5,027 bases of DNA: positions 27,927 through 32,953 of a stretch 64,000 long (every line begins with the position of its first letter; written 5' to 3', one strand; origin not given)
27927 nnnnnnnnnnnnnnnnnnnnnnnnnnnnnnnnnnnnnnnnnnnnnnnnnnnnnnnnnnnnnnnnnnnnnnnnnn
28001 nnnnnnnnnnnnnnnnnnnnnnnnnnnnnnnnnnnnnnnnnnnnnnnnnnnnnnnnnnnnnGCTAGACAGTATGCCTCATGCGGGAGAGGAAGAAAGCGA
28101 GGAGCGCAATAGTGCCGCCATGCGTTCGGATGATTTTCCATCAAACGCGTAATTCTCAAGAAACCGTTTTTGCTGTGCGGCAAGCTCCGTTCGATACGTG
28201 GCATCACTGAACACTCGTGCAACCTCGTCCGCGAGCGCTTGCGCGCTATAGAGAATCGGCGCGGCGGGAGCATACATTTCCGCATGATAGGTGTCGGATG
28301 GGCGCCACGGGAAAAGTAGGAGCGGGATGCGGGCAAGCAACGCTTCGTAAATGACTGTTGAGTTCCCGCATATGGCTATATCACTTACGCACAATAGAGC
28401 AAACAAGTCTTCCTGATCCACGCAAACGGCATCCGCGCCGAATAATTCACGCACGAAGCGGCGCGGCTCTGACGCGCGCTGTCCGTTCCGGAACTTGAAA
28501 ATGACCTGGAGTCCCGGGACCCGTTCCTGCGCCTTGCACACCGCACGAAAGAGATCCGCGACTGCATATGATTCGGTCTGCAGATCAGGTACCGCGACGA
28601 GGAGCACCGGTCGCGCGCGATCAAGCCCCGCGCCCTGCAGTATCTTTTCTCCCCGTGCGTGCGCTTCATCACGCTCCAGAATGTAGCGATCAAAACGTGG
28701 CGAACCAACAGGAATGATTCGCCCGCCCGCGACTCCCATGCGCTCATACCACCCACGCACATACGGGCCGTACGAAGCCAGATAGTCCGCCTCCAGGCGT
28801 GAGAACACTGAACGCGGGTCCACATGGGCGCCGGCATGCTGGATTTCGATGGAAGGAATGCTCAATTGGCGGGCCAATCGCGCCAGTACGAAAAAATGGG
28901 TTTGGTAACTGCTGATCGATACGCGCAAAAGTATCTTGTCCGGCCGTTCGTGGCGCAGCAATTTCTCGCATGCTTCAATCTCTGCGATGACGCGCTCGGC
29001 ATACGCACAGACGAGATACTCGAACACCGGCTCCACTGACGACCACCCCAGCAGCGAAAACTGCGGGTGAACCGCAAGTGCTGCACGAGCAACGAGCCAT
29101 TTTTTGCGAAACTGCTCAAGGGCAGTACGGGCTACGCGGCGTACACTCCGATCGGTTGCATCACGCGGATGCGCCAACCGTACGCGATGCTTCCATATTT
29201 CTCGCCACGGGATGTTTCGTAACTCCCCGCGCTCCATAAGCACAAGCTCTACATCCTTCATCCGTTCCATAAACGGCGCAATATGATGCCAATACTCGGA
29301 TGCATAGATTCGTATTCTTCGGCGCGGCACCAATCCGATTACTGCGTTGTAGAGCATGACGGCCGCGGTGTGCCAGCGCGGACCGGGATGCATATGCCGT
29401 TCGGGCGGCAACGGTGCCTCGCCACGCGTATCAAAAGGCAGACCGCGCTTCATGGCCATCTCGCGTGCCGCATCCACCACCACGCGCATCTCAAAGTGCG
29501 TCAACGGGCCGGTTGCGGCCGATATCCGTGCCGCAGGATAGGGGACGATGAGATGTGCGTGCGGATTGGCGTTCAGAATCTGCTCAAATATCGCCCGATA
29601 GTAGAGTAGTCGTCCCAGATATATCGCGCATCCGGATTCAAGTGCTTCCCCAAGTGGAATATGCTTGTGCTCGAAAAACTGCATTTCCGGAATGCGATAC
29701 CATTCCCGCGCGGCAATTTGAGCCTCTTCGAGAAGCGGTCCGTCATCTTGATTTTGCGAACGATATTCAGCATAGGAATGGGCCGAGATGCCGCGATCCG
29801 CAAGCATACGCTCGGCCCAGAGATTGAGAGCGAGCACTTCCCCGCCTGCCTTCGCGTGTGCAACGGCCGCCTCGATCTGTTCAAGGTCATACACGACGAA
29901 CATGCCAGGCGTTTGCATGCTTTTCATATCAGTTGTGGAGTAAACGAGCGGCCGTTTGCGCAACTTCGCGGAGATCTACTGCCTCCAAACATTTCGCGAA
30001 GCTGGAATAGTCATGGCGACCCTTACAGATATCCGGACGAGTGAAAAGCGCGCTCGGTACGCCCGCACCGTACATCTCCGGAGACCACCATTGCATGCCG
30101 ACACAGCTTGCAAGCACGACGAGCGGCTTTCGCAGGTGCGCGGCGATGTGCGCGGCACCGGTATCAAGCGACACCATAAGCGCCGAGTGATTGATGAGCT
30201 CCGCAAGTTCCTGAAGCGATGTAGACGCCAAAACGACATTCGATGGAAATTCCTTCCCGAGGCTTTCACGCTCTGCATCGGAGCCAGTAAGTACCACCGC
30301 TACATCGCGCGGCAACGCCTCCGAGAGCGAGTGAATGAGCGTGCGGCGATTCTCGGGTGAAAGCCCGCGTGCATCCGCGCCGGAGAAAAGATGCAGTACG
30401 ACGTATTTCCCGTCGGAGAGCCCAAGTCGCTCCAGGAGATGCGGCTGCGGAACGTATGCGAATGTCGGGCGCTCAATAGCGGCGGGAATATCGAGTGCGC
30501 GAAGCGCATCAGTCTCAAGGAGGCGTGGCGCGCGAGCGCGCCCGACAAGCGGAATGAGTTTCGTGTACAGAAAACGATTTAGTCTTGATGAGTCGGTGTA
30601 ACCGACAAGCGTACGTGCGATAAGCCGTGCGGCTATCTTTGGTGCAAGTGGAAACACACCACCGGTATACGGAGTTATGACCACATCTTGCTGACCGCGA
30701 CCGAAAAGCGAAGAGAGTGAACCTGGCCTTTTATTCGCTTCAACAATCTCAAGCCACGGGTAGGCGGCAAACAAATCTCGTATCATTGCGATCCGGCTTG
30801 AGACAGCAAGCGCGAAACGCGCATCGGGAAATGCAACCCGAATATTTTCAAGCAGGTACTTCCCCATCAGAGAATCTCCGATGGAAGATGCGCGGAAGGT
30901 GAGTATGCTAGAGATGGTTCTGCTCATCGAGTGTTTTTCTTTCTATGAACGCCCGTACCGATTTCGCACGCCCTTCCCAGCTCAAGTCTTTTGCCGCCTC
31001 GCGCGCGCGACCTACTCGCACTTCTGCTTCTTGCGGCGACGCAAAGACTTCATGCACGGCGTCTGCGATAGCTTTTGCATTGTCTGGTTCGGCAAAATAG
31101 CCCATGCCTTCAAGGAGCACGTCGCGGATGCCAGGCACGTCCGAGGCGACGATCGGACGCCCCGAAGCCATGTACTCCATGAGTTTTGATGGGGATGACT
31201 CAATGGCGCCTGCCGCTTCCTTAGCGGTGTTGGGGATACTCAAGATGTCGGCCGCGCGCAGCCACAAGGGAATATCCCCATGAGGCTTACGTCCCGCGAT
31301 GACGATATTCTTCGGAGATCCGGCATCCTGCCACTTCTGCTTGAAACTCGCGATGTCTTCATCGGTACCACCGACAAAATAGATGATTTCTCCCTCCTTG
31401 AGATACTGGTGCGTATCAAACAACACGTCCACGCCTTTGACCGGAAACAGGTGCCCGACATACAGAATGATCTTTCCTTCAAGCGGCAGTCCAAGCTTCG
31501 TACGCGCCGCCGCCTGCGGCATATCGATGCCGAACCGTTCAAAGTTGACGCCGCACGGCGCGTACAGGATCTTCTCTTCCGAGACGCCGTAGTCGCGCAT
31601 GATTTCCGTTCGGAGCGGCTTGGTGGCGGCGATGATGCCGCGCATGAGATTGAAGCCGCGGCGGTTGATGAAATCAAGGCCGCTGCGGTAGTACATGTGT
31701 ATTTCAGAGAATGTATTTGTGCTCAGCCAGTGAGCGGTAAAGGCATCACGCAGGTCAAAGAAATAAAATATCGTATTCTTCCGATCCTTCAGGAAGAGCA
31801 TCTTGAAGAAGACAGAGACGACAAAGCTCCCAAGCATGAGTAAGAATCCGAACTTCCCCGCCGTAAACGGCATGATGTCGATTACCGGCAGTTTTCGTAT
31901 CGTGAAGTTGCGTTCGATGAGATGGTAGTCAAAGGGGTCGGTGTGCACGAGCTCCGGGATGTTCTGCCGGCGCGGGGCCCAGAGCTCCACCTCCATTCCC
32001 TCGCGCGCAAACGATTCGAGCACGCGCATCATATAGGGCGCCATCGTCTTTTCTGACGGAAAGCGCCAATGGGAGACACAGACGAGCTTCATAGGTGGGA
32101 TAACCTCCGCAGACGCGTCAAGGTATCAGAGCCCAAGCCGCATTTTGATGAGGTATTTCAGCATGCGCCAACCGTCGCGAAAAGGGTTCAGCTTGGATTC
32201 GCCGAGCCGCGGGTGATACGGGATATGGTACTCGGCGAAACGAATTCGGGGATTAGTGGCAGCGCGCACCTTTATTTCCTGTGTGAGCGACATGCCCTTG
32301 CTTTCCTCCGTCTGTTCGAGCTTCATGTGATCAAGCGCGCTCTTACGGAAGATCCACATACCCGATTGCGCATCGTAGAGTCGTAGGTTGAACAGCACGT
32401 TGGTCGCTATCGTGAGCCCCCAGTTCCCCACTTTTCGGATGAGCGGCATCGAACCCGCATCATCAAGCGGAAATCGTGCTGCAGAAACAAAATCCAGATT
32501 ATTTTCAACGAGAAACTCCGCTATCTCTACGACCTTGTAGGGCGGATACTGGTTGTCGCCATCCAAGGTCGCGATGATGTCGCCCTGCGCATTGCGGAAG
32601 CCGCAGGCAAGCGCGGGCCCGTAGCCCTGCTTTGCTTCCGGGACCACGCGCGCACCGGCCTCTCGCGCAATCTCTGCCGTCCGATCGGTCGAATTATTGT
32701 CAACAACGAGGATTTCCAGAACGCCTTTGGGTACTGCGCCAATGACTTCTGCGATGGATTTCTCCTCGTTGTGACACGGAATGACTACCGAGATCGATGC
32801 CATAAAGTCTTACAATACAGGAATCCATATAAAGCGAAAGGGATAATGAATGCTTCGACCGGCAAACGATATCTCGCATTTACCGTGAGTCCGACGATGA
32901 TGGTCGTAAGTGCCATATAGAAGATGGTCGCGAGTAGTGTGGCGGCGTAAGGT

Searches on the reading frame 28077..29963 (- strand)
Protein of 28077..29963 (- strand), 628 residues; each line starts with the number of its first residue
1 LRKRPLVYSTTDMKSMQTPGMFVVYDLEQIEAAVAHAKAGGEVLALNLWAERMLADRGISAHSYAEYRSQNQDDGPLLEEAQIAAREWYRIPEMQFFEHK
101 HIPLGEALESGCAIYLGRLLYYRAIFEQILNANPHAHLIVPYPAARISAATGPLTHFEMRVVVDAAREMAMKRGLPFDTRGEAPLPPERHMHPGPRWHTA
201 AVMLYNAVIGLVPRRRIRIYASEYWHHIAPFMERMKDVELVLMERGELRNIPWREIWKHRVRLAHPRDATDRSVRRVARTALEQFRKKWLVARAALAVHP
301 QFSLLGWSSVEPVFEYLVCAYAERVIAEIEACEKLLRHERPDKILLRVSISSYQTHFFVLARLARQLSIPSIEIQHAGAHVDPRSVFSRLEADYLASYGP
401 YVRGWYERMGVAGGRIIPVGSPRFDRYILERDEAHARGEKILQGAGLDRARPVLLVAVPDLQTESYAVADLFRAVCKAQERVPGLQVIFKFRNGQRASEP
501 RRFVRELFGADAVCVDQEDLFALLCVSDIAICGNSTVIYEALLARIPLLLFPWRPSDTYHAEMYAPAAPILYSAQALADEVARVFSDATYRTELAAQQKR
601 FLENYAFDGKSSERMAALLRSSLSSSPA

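Call 6: search_protein_families(library=pfam, proteins=[window:28077-29963:-], max_evalue=0.001)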
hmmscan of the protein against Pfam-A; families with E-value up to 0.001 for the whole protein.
window:28077-29963:- (628 aa): 2 families
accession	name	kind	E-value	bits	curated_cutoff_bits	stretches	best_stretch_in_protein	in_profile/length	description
PF02350.25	Epimerase_2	-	6.1e-06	25.8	30.6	1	408-619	139-346/347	UDP-N-acetylglucosamine 2-epimerase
PF04464.20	Glyphos_transf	-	0.00023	20.7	22.1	0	392-618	135-364/367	CDP-Glycerol:Poly(glycerophosphate) glycerophosphotransferase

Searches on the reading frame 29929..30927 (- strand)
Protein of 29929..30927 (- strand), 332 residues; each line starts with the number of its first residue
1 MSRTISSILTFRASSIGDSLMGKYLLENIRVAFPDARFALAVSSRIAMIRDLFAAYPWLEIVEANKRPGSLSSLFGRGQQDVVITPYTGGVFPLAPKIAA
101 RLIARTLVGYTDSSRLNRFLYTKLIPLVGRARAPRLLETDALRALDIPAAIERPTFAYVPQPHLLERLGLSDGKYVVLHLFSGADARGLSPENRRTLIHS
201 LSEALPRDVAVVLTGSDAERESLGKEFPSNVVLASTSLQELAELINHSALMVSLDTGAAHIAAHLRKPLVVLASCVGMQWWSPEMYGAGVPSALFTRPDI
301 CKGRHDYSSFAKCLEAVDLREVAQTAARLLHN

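Call 6: search_protein_families(library=pfam, proteins=[window:29929-30927:-], max_evalue=0.001)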
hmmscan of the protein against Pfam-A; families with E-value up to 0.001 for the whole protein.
window:29929-30927:- (332 aa): 1 family
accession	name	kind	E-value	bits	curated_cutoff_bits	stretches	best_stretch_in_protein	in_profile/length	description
PF01075.23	Glyco_transf_9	-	4.3e-10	39.8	22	1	207-272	136-208/247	Glycosyltransferase family 9 (heptosyltransferase)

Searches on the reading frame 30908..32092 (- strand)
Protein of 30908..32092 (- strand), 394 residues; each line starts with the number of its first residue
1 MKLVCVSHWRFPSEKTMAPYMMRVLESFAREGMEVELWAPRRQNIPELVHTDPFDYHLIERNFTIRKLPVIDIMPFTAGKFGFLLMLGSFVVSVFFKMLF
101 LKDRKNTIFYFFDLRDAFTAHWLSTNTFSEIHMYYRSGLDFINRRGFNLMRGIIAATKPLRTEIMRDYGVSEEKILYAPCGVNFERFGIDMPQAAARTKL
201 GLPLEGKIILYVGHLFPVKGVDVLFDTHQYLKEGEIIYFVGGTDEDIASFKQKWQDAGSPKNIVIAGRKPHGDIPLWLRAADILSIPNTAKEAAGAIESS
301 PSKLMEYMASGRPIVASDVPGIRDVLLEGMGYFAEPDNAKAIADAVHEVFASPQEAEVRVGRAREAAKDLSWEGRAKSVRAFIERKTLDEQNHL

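Call 6: search_protein_families(library=pfam, proteins=[window:30908-32092:-], max_evalue=0.001)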
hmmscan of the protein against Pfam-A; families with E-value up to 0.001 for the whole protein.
window:30908-32092:- (394 aa): 4 families
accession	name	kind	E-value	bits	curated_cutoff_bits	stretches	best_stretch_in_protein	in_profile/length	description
PF00534.26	Glycos_transf_1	-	8e-24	84.5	26.4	1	195-359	4-165/172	Glycosyl transferases group 1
PF13692.12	Glyco_trans_1_4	-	8.1e-20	72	27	1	207-350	2-140/142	Glycosyl transferases group 1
PF13439.12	Glyco_transf_4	-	8.3e-06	26.4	28.5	1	20-186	7-170/170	Glycosyltransferase Family 4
PF13524.12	Glyco_trans_1_2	-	1.8e-05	25.1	25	1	249-377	22-140/144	Glycosyl transferase-like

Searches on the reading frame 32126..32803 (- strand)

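Call 6: search_protein_families(library=pfam, proteins=[window:32126-32803:-], max_evalue=0.001)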
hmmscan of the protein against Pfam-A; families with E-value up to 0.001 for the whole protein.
window:32126-32803:- (225 aa): 2 families
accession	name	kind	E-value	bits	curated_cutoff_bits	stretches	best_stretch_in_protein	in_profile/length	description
PF00535.33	Glycos_transf_2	-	4.2e-28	98.8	23.3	1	5-159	1-166/168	Glycosyl transferase family 2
PF13641.12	Glyco_tranf_2_3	-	1.8e-06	28.6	27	1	4-107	3-120/230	Glycosyltransferase like family 2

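Call 42: search_protein_families(library=ncbifam, proteins=[window:32126-32803:-], max_evalue=0.00001)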
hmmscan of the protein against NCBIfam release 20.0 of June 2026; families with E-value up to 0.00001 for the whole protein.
window:32126-32803:- (225 aa): 16 families
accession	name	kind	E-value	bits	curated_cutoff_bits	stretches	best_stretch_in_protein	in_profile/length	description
TIGR04182.1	glyco_TIGR04182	equivalog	4.7e-35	121.4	325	1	4-220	2-216/293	S-layer glycoprotein N-glycosyltransferase AglJ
NF041391.1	DPhHxTase_Halo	equivalog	1.2e-31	109.4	375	1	11-221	4-208/213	dolichyl-phosphate hexose transferase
NF058614.1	PPMAGASynPpgS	equivalog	2.4e-20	72.9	370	1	5-191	3-191/226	polyprenyl-phospho-N-acetylgalactosaminyl synthase PpgS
NF010496.0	PRK13915.1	equivalog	3.3e-16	59.2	262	1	3-108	32-153/307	glucosyl-3-phosphoglycerate synthase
TIGR04283.1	glyco_like_mftF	equivalog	2.2e-15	56.8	182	1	4-114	1-112/221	TIGR04283 family arsenosugar biosynthesis glycosyltransferase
NF038302.1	EPS_HpsE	equivalog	9.1e-11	41.3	300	1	4-100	3-113/307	hormogonium polysaccharide biosynthesis glycosyltransferase HpsE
NF007986.1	PRK10714.1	equivalog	2.5e-10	39.9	529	1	3-116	7-132/316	undecaprenyl-phosphate 4-deoxy-4-formamido-L-arabinose transferase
TIGR03965.1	mycofact_glyco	equivalog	8e-10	38.2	280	1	2-84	74-165/467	mycofactocin biosynthesis glycosyltransferase MftF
NF047588.1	GlcsyltransPgfSStrep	equivalog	2.3e-09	36.9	500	1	4-160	3-167/308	glycosyltransferase PgfS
TIGR03937.1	PgaC_IcaA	equivalog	6.1e-09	35.3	422.3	1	3-84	46-136/407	poly-beta-1,6-N-acetyl-D-glucosamine synthase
NF041865.1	EpsU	equivalog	9.6e-09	34.7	700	1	4-78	41-123/394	exopolysaccharide biosynthesis GT2 family glycosyltransferase EpsU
NF007482.0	PRK10073.1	equivalog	8.6e-08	31.5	423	1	3-106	7-118/334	glycosyltransferase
NF047683.1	TeichurnBiosyTuaG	equivalog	2.3e-07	30.7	400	1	3-109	7-122/252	teichuronic acid biosynthesis protein TuaG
NF045692.1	OglycostaseCruG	equivalog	8.2e-07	28.3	600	1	1-119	40-174/386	2'-O-glycosyltransferase CruG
TIGR03469.1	HpnB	hypoth_equivalog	3.9e-06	26.1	379.25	1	3-52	45-98/386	hopene-associated glycosyltransferase HpnB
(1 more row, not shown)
